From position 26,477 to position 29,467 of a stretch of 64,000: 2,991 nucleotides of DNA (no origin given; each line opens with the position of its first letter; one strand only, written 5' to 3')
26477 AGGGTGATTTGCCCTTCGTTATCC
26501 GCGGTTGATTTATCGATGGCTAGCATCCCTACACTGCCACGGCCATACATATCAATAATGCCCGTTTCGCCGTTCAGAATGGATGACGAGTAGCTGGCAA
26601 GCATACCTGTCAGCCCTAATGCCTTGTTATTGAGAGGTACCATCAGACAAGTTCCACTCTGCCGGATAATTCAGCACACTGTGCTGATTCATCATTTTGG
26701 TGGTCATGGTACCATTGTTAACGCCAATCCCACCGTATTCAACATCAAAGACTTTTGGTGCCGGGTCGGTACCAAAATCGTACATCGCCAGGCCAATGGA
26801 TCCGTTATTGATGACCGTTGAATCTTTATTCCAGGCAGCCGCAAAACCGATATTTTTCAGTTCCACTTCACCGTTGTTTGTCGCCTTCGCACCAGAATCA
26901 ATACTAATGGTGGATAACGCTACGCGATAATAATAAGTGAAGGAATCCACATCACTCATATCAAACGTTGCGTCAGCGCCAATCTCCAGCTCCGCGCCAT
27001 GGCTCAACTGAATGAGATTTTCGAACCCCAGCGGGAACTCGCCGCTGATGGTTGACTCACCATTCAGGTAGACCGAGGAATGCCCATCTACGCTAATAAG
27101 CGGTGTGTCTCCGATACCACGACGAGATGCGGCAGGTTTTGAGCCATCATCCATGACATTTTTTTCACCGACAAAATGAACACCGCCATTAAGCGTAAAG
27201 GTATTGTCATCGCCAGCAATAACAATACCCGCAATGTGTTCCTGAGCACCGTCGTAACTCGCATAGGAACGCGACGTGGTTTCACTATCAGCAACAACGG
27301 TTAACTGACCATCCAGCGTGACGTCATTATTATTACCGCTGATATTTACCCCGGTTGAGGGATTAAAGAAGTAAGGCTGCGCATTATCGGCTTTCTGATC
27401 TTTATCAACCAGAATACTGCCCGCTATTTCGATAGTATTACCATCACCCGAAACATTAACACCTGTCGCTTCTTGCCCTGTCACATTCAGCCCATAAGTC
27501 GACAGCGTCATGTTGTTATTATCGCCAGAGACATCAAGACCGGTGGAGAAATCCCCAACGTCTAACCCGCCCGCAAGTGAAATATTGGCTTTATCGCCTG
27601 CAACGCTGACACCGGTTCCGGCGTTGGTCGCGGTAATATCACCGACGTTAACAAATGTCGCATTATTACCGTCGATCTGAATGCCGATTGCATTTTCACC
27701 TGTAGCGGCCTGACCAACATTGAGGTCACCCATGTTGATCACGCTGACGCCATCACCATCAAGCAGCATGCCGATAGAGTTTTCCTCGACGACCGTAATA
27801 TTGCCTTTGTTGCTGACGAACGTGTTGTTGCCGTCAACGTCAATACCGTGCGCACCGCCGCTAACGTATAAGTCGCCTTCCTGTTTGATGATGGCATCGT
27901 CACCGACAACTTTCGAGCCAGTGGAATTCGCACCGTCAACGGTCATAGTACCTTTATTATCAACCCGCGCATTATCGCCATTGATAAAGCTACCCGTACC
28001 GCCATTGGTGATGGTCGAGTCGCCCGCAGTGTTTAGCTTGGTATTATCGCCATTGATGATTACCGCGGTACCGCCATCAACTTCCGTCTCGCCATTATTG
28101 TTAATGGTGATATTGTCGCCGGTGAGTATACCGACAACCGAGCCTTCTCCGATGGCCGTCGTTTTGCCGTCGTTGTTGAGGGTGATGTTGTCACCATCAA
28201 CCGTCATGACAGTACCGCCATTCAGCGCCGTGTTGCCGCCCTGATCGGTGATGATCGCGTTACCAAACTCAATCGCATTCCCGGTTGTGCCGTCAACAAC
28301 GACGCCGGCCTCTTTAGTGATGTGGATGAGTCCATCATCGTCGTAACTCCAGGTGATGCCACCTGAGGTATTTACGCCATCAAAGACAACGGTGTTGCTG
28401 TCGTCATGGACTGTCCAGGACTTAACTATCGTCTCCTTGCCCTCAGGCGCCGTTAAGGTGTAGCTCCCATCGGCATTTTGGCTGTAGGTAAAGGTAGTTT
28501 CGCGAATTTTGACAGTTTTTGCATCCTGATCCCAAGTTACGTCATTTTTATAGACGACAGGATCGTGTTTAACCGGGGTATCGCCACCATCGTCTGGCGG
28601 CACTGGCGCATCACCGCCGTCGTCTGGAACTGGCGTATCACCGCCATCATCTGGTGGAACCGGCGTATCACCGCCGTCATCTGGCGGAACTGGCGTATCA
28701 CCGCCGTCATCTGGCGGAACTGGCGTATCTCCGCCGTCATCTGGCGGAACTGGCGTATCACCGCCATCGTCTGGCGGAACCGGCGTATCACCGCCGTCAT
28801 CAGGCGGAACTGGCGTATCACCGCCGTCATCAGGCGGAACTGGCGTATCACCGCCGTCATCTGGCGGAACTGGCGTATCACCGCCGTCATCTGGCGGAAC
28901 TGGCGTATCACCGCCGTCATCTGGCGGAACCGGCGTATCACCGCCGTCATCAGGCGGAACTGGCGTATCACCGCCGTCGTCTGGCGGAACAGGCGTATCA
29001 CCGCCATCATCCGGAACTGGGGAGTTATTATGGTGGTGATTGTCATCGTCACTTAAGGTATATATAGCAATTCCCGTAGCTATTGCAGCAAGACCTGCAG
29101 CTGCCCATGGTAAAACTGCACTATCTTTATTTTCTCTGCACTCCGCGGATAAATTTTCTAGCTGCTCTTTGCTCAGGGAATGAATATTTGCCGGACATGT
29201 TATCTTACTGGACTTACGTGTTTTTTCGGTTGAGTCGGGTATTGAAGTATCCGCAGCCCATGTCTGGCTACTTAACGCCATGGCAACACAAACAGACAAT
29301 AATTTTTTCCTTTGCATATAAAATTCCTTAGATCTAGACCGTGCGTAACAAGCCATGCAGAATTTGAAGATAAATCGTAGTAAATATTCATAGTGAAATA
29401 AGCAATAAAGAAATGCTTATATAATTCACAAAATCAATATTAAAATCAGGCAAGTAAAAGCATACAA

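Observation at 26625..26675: ydbA autotransporter is IS-free but broken by a frameshift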

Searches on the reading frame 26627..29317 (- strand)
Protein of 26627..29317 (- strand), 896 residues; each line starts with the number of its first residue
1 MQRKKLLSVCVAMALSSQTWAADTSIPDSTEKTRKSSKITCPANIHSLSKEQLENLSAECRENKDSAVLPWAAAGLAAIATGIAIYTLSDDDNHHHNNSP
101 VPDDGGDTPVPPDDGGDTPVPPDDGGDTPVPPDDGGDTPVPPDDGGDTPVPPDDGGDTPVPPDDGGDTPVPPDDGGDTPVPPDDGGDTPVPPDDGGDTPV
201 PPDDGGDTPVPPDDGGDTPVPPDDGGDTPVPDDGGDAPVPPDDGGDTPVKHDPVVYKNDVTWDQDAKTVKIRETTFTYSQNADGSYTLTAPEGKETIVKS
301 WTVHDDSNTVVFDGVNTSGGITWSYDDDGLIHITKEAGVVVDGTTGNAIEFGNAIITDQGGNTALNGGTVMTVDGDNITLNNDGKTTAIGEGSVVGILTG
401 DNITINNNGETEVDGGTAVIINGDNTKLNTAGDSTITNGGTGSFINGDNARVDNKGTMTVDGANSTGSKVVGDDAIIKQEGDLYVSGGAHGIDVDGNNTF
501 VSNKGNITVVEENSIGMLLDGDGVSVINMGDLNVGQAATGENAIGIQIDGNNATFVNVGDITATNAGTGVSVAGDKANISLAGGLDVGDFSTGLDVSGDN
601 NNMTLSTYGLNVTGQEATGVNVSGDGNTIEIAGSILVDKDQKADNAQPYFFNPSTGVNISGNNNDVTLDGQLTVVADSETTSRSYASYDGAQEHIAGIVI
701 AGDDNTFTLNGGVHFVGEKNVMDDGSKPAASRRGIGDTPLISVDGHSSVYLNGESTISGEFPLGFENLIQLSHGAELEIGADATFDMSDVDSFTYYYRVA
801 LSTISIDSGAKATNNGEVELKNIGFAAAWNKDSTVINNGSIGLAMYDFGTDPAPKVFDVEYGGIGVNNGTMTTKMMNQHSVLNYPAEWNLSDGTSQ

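Call 14: list_cluster_members(proteins=[window:26627-29317:-, window:23365-26643:-, window:26627-29356:-])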
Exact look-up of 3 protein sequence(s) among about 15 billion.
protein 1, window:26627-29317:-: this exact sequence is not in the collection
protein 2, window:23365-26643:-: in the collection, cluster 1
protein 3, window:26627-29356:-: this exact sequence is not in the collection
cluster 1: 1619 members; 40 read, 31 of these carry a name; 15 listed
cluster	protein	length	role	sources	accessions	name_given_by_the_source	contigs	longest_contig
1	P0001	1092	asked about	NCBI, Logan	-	-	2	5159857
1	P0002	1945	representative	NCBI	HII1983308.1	TPA: autotransporter domain-containing protein [Escherichia coli]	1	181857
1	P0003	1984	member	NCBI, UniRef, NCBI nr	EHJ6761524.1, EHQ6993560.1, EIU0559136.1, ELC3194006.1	autotransporter domain-containing protein [Escherichia coli] | BigA/YdbA N-terminal beta-barrel domain-containing protein n=1 Tax=Escherichia coli ...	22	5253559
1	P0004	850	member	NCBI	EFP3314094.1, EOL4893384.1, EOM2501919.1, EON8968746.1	TPA: beta strand repeat-containing protein, partial [Escherichia coli]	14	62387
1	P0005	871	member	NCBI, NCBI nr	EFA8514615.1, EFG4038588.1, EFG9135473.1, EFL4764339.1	TPA: beta strand repeat-containing protein, partial [Escherichia coli] | surface-exposed virulence protein BigA [Escherichia coli O157:H7]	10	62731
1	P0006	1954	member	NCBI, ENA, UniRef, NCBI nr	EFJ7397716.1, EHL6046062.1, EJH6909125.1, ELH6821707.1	autotransporter domain-containing protein [Escherichia coli] | BigA/YdbA N-terminal beta-barrel domain-containing protein n=2 Tax=Escherichia coli ...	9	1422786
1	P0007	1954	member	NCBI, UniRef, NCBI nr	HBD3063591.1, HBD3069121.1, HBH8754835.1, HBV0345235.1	TPA: autotransporter domain-containing protein [Escherichia coli] | BigA/YdbA N-terminal beta-barrel domain-containing protein n=1 Tax=Escherichia coli ... | BigA-like protein [Escherichia coli]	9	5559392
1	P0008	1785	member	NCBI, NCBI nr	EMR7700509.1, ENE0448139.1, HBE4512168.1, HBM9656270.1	TPA: autotransporter domain-containing protein, partial [Escherichia coli] | autotransporter domain-containing protein [Escherichia coli]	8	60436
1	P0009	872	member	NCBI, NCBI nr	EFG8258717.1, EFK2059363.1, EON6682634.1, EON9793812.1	beta strand repeat-containing protein, partial [Escherichia coli] | surface-exposed virulence protein BigA [Escherichia coli]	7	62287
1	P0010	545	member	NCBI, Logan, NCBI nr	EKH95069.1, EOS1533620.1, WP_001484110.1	autotransporter outer membrane beta-barrel domain-containing protein [Escherichia coli]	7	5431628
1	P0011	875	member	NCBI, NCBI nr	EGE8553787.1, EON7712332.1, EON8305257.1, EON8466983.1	beta strand repeat-containing protein, partial [Escherichia coli] | surface-exposed virulence protein BigA [Escherichia coli]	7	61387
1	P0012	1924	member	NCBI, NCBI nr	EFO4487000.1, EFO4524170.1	autotransporter domain-containing protein [Escherichia coli]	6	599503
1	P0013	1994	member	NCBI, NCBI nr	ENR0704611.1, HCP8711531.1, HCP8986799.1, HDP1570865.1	TPA: autotransporter domain-containing protein [Escherichia coli] | autotransporter domain-containing protein [Escherichia coli]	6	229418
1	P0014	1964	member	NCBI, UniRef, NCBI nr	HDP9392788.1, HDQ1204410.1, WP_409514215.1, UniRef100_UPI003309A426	TPA: autotransporter domain-containing protein [Escherichia coli] | BigA/YdbA N-terminal beta-barrel domain-containing protein n=1 Tax=Escherichia coli ... | autotransporter domain-containing protein [Escherichia coli]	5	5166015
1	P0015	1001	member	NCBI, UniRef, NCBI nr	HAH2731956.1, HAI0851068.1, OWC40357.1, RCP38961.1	surface-exposed virulence protein BigA [Escherichia coli] | beta strand repeat-containing protein n=1 Tax=Escherichia coli TaxID=562 ...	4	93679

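Call 15: find_encoding_contigs(protein=P0001, flank=4000, max_places=6)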
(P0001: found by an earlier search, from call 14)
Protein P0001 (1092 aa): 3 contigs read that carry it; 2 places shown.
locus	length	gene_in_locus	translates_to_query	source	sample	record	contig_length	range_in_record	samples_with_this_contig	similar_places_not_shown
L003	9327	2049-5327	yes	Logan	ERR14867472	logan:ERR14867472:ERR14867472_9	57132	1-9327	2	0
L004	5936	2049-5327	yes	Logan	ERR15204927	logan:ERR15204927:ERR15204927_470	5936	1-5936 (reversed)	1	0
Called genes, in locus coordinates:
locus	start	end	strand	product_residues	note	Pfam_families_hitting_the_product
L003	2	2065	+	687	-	?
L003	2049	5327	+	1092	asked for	PF27417:BigA_3rd, PF27415:BigA_4th, PF27417:BigA_3rd, PF25783:BigA_beta, PF03797:Autotransporter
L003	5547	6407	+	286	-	PF00248:Aldo_ket_red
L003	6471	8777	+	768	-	PF10971:DUF2773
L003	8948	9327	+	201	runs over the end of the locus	PF01066:CDP-OH_P_transf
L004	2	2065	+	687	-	?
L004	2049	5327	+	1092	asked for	PF27417:BigA_3rd, PF27415:BigA_4th, PF27417:BigA_3rd, PF25783:BigA_beta, PF03797:Autotransporter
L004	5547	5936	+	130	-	PF00248:Aldo_ket_red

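Call 23: search_protein_families(library=pfam, proteins=[window:26630-29317:-], max_evalue=0.001)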
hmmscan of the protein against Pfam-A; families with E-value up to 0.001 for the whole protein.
window:26630-29317:- (896 aa): 1 family
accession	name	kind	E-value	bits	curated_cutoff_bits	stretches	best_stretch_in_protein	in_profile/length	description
PF25784.1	BigA_N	-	4.1e-33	113.8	24.5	1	254-334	1-80/80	BigA and YdbA N-terminal beta barrel domain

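Call 46: search_protein_families(library=ncbifam, proteins=[window:26630-29317:-], max_evalue=0.001)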
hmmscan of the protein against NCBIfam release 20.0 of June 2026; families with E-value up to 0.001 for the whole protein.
window:26630-29317:- (896 aa): 1 family
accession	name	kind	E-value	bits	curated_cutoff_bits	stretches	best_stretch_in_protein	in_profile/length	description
NF033178.1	auto_BigA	exception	4.7e-73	246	3400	3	342-841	313-800/1875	autotransporter adhesin BigA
